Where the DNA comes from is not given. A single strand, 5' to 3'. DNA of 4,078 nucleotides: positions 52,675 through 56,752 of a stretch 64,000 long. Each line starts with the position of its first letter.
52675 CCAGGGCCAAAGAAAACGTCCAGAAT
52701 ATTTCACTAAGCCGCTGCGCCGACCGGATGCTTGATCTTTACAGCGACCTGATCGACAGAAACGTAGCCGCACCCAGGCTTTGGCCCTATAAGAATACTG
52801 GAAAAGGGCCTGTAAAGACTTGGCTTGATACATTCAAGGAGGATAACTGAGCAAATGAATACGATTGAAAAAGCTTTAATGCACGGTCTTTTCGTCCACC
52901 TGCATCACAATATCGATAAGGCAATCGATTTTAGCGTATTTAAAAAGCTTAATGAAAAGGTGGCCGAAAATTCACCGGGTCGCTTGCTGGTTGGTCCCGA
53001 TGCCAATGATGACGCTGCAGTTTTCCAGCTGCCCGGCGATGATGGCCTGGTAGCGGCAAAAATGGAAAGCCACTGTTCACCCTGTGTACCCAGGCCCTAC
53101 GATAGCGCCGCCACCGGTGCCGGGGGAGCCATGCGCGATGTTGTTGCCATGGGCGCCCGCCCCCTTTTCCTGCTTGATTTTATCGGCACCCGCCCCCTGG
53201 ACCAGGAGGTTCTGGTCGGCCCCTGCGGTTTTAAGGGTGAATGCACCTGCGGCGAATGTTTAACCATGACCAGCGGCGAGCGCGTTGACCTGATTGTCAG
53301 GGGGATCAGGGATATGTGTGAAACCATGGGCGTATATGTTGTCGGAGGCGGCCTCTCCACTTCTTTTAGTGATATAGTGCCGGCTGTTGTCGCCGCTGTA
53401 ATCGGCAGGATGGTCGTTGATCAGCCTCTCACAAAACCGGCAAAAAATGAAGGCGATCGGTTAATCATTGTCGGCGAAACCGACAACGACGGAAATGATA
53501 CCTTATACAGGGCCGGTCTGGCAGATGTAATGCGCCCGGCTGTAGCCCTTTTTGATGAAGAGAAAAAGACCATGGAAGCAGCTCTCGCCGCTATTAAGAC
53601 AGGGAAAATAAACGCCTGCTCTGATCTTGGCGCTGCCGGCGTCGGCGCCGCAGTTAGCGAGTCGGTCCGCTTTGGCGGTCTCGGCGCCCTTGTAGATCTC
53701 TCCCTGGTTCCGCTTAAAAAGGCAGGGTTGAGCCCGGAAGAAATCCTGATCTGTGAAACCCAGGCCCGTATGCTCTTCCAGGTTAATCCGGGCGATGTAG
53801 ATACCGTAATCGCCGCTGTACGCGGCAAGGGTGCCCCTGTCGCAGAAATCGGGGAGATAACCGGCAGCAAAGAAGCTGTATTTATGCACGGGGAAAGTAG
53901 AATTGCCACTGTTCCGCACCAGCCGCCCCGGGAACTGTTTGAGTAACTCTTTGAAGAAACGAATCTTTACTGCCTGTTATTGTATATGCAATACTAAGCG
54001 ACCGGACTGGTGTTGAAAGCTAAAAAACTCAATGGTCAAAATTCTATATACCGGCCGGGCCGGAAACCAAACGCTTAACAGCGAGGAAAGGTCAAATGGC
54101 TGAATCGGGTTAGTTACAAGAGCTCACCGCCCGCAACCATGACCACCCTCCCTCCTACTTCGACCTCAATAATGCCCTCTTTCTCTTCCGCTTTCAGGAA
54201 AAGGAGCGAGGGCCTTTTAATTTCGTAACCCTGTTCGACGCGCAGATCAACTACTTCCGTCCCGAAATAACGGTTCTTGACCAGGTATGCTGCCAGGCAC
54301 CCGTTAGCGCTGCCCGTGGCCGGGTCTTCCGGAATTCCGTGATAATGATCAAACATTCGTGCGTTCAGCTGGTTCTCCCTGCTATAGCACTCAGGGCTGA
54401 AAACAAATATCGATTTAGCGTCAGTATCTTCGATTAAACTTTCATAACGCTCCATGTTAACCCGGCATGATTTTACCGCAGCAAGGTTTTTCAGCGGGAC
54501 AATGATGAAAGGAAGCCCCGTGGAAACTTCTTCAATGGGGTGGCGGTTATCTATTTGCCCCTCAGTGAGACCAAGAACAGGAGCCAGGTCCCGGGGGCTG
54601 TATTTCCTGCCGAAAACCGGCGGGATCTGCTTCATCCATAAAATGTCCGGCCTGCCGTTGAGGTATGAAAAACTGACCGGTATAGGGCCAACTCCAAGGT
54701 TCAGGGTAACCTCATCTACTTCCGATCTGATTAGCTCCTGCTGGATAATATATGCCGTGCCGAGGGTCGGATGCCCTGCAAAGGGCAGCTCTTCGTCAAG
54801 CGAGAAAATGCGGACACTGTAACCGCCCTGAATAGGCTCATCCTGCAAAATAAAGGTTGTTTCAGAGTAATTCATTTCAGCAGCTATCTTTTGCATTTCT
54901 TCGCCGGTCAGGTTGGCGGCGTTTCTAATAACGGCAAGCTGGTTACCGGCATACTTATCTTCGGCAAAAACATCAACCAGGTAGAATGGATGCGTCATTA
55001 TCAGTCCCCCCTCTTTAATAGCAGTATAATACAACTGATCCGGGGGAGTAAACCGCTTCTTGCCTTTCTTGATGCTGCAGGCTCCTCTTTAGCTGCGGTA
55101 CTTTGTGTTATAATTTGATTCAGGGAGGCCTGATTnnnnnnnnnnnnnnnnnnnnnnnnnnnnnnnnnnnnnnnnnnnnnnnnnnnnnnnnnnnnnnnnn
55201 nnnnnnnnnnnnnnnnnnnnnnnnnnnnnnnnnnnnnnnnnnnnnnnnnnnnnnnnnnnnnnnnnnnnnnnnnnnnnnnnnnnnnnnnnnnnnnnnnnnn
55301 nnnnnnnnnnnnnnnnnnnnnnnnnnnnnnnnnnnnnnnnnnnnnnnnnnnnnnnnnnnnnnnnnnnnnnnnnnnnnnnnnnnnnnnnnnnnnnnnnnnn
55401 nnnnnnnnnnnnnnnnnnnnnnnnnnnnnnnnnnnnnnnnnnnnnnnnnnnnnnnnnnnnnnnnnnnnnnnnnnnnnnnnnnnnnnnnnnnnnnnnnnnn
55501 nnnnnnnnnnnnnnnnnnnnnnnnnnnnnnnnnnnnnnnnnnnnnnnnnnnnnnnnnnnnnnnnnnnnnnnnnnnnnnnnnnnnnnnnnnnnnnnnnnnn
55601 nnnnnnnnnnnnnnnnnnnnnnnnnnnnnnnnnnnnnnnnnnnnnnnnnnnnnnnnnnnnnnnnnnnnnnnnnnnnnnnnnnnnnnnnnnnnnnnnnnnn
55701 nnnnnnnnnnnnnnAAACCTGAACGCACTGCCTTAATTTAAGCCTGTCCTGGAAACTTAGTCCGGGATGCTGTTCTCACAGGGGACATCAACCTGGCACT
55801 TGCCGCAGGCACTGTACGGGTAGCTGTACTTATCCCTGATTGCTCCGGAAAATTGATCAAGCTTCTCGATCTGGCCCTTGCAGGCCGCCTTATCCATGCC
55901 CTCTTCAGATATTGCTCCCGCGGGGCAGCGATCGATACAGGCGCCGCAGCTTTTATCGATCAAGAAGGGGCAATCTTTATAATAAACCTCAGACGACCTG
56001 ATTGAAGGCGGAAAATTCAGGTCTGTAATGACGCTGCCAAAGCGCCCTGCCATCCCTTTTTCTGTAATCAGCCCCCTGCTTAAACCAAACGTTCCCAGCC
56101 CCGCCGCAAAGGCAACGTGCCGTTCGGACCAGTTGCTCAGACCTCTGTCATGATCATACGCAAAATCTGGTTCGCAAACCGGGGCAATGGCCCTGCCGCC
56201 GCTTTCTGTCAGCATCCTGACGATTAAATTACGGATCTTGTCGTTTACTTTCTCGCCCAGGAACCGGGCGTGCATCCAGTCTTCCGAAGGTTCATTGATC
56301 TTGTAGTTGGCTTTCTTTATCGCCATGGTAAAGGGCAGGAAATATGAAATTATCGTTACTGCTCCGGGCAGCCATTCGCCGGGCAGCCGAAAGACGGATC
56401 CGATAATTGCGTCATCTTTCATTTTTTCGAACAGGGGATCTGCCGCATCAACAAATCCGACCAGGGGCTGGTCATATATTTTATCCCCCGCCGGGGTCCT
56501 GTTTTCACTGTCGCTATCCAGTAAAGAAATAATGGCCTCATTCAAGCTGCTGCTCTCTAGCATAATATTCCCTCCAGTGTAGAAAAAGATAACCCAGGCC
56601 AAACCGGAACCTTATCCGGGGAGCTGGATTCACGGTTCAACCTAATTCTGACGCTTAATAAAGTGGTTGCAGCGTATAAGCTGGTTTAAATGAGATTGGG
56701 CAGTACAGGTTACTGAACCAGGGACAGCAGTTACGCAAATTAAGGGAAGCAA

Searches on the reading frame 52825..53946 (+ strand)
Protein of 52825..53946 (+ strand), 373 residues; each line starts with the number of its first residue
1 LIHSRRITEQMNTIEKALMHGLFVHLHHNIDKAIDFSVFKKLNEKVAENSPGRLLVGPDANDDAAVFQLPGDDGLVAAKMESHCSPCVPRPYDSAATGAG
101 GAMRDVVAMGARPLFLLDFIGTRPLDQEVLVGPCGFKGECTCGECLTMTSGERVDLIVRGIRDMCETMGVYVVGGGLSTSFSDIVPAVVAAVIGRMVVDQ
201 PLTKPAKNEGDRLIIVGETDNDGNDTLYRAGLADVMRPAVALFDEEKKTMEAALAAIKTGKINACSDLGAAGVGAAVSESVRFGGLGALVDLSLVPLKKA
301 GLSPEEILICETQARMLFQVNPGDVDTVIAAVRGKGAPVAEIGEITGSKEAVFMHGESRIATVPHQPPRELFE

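Call 10: search_protein_families(library=pfam, proteins=[window:52825-53946:+], max_evalue=0.0001)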
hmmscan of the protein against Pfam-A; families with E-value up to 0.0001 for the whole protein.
window:52825-53946:+ (373 aa): 2 families
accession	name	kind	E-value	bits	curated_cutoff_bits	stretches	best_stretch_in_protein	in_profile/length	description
PF02769.27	AIRS_C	-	1.6e-22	80.8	23.1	1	209-352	2-152/156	AIR synthase related protein, C-terminal domain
PF00586.29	AIRS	-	2.3e-18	67.1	24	1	62-196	2-112/112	AIR synthase related protein, N-terminal domain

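Call 11: search_protein_families(library=ncbifam, proteins=[window:52825-53946:+], max_evalue=0.00001)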
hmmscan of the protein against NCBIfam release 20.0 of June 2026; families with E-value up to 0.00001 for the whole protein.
window:52825-53946:+ (373 aa): 12 families
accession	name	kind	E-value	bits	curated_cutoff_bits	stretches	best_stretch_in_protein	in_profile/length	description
TIGR01736.1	FGAM_synth_II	equivalog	8.4e-52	176.4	525.75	1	53-366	51-351/718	phosphoribosylformylglycinamidine synthase subunit PurL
NF002290.1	PRK01213.1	equivalog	1.5e-50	172.2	648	1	50-366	48-350/723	phosphoribosylformylglycinamidine synthase subunit PurL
NF010690.0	PRK14090.1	equivalog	5.2e-32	110.9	1047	2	154-366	113-333/601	phosphoribosylformylglycinamidine synthase subunit PurL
NF003672.0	PRK05297.1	equivalog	1.5e-18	65.8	783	1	256-355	487-586/1290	phosphoribosylformylglycinamidine synthase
TIGR01735.1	FGAM_synt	equivalog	3.7e-16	57.8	1123.05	1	252-356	486-590/1307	phosphoribosylformylglycinamidine synthase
NF002098.0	PRK00943.1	equivalog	3.3e-13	49.3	299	1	42-122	30-108/347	selenide, water dikinase SelD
TIGR00476.1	selD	equivalog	6e-13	48.7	125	1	44-121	28-103/311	selenide, water dikinase SelD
TIGR01857.1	FGAM-synthase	equivalog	7.4e-12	43.6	1057.05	1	262-353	498-585/1239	phosphoribosylformylglycinamidine synthase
TIGR04049.1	AIR_rel_sll0787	hypoth_equivalog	5.1e-09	35.6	321.3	1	150-359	105-304/318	sll0787 family AIR synthase-like protein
NF004351.0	PRK05731.1-4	equivalog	9.4e-08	31.5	324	0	152-221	109-175/321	thiamine-phosphate kinase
TIGR03267.1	methan_mark_2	hypoth_equivalog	8.3e-07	28.4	365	0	147-358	104-308/323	methanogenesis marker 2 protein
TIGR01379.1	thiL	equivalog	1.3e-06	27.7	184.15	0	152-219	95-159/320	thiamine-phosphate kinase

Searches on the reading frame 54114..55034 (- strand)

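Call 11: search_protein_families(library=ncbifam, proteins=[window:54114-55034:-], max_evalue=0.00001)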
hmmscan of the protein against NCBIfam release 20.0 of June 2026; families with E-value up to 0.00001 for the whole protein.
window:54114-55034:- (306 aa): 2 families
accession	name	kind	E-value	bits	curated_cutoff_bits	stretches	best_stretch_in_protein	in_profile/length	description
TIGR00654.1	PhzF_family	subfamily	2.9e-64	217.3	76.2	1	13-304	1-295/298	PhzF family phenazine biosynthesis isomerase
NF007625.0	PRK10281.1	equivalog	2e-44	151.9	386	1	17-301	5-293/301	PhzF family isomerase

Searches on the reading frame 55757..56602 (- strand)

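Call 11: search_protein_families(library=ncbifam, proteins=[window:55757-56602:-], max_evalue=0.00001)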
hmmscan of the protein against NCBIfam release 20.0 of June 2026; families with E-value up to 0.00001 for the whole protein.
window:55757-56602:- (281 aa): 1 family
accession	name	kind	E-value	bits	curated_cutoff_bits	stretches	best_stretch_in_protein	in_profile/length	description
TIGR00276.1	TIGR00276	equivalog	1.4e-06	27.6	200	1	156-274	129-242/337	tRNA epoxyqueuosine(34) reductase QueG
